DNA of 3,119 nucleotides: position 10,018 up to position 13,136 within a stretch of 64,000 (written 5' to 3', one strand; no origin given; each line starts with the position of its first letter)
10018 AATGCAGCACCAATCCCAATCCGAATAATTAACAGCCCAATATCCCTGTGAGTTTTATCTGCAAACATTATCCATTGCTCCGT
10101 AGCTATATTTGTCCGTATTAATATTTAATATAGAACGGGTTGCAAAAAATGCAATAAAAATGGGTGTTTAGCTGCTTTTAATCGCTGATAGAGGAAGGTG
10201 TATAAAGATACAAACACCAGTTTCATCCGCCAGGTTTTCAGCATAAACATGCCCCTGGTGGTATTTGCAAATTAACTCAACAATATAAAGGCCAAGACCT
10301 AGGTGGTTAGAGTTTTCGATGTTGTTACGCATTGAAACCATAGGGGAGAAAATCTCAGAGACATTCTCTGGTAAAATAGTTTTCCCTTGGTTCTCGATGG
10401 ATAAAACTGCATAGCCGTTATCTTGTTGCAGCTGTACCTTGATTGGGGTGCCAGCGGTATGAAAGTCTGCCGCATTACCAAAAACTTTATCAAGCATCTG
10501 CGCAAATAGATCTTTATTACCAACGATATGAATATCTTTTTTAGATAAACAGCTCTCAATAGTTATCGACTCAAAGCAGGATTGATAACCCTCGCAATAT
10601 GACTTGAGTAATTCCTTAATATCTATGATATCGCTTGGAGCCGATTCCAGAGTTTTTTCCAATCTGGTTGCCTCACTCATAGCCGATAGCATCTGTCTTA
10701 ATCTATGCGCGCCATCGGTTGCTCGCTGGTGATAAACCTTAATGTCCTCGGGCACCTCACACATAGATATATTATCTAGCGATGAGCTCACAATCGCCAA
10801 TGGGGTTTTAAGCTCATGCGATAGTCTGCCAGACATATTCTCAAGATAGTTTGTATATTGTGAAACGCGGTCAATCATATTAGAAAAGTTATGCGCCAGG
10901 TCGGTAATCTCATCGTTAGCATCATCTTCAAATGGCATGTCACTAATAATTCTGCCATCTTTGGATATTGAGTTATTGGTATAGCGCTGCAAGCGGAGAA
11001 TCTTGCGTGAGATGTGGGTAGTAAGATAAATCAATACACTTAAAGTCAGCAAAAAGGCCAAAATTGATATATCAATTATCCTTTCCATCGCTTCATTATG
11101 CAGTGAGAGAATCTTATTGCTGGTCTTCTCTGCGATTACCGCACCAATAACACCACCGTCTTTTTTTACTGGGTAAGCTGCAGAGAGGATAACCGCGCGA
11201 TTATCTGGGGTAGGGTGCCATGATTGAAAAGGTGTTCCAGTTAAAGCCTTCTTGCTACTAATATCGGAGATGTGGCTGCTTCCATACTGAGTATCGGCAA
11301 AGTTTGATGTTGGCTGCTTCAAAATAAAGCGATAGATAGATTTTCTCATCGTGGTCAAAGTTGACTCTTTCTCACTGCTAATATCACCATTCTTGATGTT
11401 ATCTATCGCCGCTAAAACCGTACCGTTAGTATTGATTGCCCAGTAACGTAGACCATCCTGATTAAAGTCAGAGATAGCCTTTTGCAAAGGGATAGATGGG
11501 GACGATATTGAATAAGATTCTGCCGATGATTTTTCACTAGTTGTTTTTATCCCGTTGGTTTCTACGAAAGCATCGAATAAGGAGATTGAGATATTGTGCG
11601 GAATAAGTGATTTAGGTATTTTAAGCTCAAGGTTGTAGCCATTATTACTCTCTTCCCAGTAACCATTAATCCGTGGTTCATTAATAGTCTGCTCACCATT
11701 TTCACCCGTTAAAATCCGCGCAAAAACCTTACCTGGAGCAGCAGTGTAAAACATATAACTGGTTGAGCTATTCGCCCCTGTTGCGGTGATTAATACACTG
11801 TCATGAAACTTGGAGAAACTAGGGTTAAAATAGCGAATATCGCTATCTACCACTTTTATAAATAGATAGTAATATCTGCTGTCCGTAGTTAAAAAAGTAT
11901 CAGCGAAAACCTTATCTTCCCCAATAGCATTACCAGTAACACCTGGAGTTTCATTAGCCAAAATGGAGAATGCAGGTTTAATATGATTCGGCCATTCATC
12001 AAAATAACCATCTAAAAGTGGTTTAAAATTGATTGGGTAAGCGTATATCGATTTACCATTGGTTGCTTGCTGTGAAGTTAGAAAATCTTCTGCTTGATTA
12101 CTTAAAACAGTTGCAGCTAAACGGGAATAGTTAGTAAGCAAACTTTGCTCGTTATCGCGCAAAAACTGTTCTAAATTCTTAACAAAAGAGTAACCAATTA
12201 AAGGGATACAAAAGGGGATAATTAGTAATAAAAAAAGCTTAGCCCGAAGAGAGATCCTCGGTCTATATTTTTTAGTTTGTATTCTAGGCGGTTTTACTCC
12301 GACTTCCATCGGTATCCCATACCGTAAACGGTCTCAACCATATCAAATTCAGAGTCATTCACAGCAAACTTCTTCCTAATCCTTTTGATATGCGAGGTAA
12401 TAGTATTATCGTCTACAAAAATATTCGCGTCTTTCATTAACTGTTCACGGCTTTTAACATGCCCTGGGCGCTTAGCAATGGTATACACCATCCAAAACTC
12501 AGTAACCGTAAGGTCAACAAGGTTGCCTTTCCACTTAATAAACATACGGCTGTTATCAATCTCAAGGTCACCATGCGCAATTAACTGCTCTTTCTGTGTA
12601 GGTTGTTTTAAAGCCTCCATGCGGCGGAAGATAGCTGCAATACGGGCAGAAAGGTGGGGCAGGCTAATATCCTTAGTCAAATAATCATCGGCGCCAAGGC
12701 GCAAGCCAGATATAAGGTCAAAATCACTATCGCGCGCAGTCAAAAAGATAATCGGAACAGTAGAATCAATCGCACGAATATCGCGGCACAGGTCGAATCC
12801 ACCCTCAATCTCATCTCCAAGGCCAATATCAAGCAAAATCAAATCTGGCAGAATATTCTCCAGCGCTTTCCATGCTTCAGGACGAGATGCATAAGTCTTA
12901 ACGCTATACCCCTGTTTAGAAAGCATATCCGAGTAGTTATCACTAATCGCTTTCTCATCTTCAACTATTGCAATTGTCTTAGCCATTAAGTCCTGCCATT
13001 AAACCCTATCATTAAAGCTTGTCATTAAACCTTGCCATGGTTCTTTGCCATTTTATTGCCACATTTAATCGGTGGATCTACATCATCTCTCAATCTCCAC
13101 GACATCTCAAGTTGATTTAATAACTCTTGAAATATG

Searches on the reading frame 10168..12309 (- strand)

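Call 28: search_protein_families(library=pfam, proteins=[window:10168-12309:-], max_evalue=0.00001)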
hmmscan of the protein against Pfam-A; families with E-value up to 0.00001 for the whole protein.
window:10168-12309:- (713 aa): 2 families
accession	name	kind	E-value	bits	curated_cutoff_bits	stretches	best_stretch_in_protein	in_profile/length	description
PF02518.31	HATPase_c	-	5.1e-14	53.1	26.4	1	598-708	2-110/111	Histidine kinase-, DNA gyrase B-, and HSP90-like ATPase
PF00512.31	HisKA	-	1.1e-06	29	26.9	1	491-551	4-64/66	His Kinase A (phospho-acceptor) domain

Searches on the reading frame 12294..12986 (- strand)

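Call 28: search_protein_families(library=pfam, proteins=[window:12294-12986:-], max_evalue=0.00001)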
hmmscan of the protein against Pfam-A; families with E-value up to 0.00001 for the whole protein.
window:12294-12986:- (230 aa): 2 families
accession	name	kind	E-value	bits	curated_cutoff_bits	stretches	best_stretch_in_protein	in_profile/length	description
PF00072.30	Response_reg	-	4.1e-24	85.3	30.2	1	5-116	1-110/111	Response regulator receiver domain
PF00486.34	Trans_reg_C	-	4.4e-15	55.9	26.2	1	155-226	2-76/77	Transcriptional regulatory protein, C terminal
